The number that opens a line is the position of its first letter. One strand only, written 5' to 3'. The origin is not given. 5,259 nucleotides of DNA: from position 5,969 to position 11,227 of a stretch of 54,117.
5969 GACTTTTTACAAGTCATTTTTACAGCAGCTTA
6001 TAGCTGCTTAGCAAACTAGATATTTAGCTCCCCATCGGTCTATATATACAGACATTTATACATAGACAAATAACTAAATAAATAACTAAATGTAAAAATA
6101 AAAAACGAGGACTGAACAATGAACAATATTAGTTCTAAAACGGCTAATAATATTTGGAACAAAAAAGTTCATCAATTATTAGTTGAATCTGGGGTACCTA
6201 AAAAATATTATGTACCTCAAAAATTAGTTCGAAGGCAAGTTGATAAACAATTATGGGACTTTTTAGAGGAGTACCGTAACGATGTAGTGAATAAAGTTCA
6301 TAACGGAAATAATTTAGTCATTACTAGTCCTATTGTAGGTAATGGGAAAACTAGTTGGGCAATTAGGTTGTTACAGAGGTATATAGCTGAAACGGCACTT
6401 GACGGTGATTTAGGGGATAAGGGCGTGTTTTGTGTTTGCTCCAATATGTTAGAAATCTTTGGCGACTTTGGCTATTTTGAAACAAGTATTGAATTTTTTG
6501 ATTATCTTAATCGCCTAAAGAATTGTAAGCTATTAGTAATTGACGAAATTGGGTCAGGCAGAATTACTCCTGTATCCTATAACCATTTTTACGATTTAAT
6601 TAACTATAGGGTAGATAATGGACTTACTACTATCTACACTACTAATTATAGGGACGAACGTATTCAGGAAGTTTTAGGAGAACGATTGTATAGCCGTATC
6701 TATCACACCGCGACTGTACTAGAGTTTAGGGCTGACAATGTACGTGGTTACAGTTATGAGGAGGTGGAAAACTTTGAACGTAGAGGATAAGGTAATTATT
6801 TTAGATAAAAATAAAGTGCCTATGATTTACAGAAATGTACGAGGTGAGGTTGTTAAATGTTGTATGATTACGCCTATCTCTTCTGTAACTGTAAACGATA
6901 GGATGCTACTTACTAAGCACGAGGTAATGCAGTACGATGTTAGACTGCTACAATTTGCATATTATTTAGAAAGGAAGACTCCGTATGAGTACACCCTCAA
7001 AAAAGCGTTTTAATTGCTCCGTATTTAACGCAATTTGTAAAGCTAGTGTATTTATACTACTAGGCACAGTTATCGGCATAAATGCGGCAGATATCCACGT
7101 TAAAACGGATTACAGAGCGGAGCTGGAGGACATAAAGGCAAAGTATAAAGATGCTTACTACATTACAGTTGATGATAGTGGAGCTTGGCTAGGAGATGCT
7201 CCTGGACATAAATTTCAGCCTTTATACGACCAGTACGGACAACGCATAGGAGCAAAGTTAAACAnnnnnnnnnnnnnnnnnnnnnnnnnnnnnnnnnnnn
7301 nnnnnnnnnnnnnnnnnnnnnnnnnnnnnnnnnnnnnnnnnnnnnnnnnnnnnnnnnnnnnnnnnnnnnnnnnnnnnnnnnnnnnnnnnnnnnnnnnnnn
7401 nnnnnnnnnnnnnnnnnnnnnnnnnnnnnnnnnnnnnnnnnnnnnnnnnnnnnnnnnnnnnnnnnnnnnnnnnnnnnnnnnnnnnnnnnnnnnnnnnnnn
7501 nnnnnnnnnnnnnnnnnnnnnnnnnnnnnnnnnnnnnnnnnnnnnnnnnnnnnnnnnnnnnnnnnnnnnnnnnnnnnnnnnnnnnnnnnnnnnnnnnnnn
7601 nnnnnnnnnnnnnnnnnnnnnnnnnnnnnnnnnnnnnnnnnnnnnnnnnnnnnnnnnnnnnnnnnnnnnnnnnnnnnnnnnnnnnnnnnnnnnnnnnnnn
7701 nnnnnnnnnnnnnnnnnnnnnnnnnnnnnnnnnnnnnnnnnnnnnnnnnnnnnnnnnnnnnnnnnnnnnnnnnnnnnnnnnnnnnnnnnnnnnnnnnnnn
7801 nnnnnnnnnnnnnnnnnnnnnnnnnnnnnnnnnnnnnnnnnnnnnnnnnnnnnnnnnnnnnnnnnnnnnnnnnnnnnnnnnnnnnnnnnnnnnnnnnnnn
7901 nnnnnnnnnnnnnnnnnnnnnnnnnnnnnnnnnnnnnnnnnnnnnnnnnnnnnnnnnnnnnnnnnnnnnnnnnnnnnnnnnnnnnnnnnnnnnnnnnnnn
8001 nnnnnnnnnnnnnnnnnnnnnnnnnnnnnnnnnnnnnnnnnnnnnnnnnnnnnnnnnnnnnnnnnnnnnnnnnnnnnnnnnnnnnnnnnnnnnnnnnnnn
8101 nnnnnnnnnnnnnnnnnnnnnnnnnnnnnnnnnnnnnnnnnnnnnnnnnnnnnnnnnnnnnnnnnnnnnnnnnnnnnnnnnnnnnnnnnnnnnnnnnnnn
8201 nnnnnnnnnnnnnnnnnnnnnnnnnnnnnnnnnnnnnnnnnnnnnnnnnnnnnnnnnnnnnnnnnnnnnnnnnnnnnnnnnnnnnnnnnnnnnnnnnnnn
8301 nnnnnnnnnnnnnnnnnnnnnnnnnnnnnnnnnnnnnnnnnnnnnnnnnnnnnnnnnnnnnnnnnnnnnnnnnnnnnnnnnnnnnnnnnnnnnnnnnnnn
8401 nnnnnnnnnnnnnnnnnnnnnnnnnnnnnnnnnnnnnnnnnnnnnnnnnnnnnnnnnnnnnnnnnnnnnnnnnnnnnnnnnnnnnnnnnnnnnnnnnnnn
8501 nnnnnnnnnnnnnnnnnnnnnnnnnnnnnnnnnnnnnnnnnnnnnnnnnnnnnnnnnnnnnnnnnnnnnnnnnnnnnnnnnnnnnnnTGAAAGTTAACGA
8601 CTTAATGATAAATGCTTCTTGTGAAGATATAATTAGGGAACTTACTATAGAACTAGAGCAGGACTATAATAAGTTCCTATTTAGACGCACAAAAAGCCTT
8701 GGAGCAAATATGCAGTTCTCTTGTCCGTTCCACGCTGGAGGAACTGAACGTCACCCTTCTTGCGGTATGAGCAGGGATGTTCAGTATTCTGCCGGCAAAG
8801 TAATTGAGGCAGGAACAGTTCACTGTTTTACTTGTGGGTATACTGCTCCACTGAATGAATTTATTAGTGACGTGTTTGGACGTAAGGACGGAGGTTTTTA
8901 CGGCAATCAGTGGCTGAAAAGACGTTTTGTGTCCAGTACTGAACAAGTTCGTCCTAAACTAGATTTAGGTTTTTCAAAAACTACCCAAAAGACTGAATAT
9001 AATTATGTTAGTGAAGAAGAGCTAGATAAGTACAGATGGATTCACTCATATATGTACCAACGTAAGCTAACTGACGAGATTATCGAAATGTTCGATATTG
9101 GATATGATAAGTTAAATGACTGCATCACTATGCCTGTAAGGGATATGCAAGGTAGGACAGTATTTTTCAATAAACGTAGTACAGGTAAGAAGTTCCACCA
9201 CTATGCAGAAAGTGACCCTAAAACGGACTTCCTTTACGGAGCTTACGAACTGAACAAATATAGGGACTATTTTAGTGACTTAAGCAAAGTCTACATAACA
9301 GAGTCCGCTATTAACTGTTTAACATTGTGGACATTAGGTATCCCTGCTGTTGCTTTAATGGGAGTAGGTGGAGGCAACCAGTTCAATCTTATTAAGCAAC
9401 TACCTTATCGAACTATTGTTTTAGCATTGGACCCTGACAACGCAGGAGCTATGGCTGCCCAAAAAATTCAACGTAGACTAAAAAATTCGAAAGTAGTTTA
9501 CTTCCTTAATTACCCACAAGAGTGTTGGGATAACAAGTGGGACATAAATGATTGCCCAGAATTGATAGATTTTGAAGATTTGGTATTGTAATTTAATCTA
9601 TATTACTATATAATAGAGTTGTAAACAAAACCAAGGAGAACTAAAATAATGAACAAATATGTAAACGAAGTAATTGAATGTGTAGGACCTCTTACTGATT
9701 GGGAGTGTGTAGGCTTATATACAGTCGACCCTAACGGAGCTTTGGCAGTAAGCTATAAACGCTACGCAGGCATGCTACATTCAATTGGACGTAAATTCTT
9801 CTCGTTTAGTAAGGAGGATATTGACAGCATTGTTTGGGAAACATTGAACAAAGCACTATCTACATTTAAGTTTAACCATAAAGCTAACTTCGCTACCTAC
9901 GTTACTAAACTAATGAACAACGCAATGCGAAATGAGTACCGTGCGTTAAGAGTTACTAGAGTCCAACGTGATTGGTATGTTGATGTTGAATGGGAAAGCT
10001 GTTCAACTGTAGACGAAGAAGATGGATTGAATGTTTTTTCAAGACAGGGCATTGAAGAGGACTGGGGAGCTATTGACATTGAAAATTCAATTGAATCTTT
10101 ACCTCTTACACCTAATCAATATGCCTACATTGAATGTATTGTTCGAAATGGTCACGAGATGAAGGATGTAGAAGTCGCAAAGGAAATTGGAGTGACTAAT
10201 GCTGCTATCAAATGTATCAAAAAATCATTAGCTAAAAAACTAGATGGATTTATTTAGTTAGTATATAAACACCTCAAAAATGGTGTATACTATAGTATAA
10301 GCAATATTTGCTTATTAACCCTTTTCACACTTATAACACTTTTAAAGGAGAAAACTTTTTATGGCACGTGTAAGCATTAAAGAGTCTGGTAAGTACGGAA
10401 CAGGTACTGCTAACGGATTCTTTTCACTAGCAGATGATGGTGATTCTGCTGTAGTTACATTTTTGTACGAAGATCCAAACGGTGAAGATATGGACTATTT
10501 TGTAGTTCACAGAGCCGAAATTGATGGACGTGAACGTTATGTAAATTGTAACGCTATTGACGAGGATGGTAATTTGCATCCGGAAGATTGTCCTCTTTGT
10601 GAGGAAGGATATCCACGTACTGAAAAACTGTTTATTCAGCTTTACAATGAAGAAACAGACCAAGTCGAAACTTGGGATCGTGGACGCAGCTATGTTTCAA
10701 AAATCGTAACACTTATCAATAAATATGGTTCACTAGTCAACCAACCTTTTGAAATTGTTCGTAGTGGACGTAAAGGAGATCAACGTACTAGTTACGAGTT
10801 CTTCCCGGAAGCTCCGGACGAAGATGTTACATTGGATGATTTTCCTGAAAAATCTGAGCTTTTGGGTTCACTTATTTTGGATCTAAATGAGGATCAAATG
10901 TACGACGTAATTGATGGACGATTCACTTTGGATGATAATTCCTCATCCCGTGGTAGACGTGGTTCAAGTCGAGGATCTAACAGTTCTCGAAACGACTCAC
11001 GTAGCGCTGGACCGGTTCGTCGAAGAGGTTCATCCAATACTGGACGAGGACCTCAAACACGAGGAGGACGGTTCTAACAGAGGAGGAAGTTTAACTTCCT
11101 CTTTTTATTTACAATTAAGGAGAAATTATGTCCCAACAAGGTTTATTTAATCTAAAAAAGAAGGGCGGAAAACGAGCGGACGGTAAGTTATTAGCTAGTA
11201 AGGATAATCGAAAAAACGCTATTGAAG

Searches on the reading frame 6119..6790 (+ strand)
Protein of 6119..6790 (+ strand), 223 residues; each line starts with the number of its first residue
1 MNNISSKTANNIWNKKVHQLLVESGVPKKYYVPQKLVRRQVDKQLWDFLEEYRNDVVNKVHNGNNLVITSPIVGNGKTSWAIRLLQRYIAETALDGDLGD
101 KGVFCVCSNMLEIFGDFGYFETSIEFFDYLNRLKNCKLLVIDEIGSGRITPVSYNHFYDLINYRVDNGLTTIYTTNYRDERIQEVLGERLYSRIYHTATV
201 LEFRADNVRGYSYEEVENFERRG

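Call 53: search_protein_families(library=pfam, proteins=[window:6119-6790:+], max_evalue=0.01)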
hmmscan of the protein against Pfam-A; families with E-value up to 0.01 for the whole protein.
window:6119-6790:+ (223 aa): 1 family
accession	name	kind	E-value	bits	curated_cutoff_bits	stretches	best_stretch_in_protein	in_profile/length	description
PF01695.23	IstB_IS21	-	2.7e-05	24.2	24.1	1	60-209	89-231/238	IstB-like ATP binding protein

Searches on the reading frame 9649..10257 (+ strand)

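Call 53: search_protein_families(library=pfam, proteins=[window:9649-10257:+], max_evalue=0.01)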
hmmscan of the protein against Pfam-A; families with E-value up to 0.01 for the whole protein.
window:9649-10257:+ (202 aa): 1 family
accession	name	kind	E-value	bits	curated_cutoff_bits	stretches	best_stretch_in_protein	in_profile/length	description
PF04542.20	Sigma70_r2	-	1.2e-05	25.4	24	1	36-101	2-69/71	Sigma-70 region 2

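Call 59: search_protein_families(library=phrogs, proteins=[window:9649-10257:+], max_evalue=0.001)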
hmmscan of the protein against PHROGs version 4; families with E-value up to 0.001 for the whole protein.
window:9649-10257:+ (202 aa): 2 families
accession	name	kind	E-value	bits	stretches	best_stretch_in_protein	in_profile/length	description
phrog_351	-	transcription regulation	7.7e-13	48.9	1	31-198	504-722/928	RNA polymerase sigma factor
phrog_1740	-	transcription regulation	1.1e-05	25.2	1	35-198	61-212/567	RNA polymerase sigma factor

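Call 69: search_protein_families(library=ncbifam, proteins=[window:9649-10257:+], max_evalue=0.1)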
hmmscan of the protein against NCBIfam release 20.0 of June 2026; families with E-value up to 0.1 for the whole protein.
window:9649-10257:+ (202 aa): 16 families
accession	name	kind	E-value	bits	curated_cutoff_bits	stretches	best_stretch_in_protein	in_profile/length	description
TIGR02937.1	sigma70-ECF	superfamily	4.8e-10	39.3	42.9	1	34-198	5-161/165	sigma-70 family RNA polymerase sigma factor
TIGR02985.1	Sig70_bacteroi1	subfamily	7.3e-06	26.3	126.4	1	35-191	6-151/162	RNA polymerase sigma-70 factor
NF007222.0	PRK09640.1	equivalog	0.00099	18.7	194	1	37-111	33-108/188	RNA polymerase sigma factor SigX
TIGR02846.1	spore_sigmaK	equivalog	0.001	18.7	298.65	1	49-198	67-222/227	RNA polymerase sporulation sigma factor SigK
TIGR02835.1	spore_sigmaE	equivalog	0.0011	18.5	348.6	1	46-198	68-226/234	RNA polymerase sporulation sigma factor SigE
NF004471.0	PRK05803.1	subfamily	0.0024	17.2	252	1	54-197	76-223/235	RNA polymerase sporulation sigma factor SigK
NF006158.0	PRK08301.1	equivalog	0.0047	16.4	339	1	53-198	84-233/241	RNA polymerase sporulation sigma factor SigE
NF041236.1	CAS_III-E_sigma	exception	0.0066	16.4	100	1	42-107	34-104/206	type III-E CRISPR-associated RpoE-like sigma factor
TIGR02850.1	spore_sigG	equivalog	0.017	14.6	457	0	65-108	71-114/254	RNA polymerase sporulation sigma factor SigG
TIGR02479.1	FliA_WhiG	subfamily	0.024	14.4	189.6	0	52-102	23-73/224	FliA/WhiG family RNA polymerase sigma factor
TIGR02947.1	SigH_actino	hypoth_equivalog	0.042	13.5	251.55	1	56-108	36-89/193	RNA polymerase sigma-70 factor, TIGR02947 family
NF006071.0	PRK08215.1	equivalog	0.045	13.3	372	0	65-108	74-117/258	RNA polymerase sporulation sigma factor SigG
TIGR02952.1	Sig70_famx2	equivalog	0.046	13.6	206.45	0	54-198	37-166/170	ECF subfamily RNA polymerase sigma factor, BldN family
TIGR02980.1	SigBFG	subfamily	0.072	12.8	234.35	0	38-113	11-92/227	SigB/SigF/SigG family RNA polymerase sigma factor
NF009172.0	PRK12519.1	subfamily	0.08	12.5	222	0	29-190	28-177/194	RNA polymerase sigma factor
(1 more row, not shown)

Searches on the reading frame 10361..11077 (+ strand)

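Call 53: search_protein_families(library=pfam, proteins=[window:10361-11077:+], max_evalue=0.01)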
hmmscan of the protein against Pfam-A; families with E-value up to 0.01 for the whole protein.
window:10361-11077:+ (238 aa): 0 families

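Call 59: search_protein_families(library=phrogs, proteins=[window:10361-11077:+], max_evalue=0.001)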
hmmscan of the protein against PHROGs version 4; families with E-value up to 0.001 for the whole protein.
window:10361-11077:+ (238 aa): 1 family
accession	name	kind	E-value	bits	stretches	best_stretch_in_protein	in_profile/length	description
phrog_14578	-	DNA, RNA and nucleotide metabolism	2.8e-82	276.5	1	1-202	1-200/206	single strand DNA binding protein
